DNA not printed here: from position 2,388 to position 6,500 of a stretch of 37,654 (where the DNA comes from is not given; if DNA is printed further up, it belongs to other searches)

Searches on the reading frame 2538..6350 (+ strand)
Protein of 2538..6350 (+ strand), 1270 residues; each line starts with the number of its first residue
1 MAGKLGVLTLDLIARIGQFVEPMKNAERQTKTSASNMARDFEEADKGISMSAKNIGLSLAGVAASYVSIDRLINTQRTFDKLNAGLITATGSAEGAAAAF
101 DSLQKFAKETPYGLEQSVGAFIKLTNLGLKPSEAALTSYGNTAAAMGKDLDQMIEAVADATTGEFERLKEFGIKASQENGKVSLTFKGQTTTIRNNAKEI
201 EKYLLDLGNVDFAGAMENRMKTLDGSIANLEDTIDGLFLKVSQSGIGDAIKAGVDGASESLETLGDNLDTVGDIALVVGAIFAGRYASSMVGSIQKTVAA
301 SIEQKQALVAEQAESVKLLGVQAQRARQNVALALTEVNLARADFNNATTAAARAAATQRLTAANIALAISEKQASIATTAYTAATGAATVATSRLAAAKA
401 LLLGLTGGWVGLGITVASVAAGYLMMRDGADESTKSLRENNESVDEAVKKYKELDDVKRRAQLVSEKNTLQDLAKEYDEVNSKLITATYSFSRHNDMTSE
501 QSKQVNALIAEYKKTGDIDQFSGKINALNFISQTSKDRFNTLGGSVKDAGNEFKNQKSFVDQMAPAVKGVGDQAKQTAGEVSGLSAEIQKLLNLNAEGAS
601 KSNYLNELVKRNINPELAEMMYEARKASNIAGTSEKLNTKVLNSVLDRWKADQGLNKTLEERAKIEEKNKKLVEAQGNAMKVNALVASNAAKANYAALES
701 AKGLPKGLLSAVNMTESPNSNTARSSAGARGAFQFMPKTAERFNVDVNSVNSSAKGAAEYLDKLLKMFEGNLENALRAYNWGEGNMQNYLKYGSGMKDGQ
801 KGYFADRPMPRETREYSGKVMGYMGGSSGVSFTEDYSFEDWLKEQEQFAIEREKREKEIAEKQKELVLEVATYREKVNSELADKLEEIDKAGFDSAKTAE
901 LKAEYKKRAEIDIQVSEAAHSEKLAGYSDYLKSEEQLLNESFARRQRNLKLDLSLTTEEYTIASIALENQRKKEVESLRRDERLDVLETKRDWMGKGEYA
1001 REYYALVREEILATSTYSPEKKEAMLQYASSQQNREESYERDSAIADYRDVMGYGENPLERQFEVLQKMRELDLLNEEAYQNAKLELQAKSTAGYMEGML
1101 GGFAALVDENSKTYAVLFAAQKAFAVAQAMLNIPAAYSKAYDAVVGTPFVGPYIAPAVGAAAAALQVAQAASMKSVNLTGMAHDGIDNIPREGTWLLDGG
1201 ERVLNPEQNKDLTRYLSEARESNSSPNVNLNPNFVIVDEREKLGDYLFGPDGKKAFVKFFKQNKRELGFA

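Call 3: search_protein_families(library=pfam, proteins=[window:2538-6350:+], max_evalue=1)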
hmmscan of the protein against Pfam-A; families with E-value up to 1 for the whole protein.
window:2538-6350:+ (1270 aa): 4 families
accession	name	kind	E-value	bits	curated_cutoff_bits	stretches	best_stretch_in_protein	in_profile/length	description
PF01464.25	SLT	-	1.1e-15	57.7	21.3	1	699-792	7-107/117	Transglycosylase SLT domain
PF20155.4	TMP_3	-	4.3e-12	46.6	41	1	72-239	3-188/192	Tape measure protein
PF20873.2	PriS_C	-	0.18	12.2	27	1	98-128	14-44/50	Primase chain A, C-terminal domain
PF07889.17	DUF1664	-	0.34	11.4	34.6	0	492-570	40-120/124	Protein of unknown function (DUF1664)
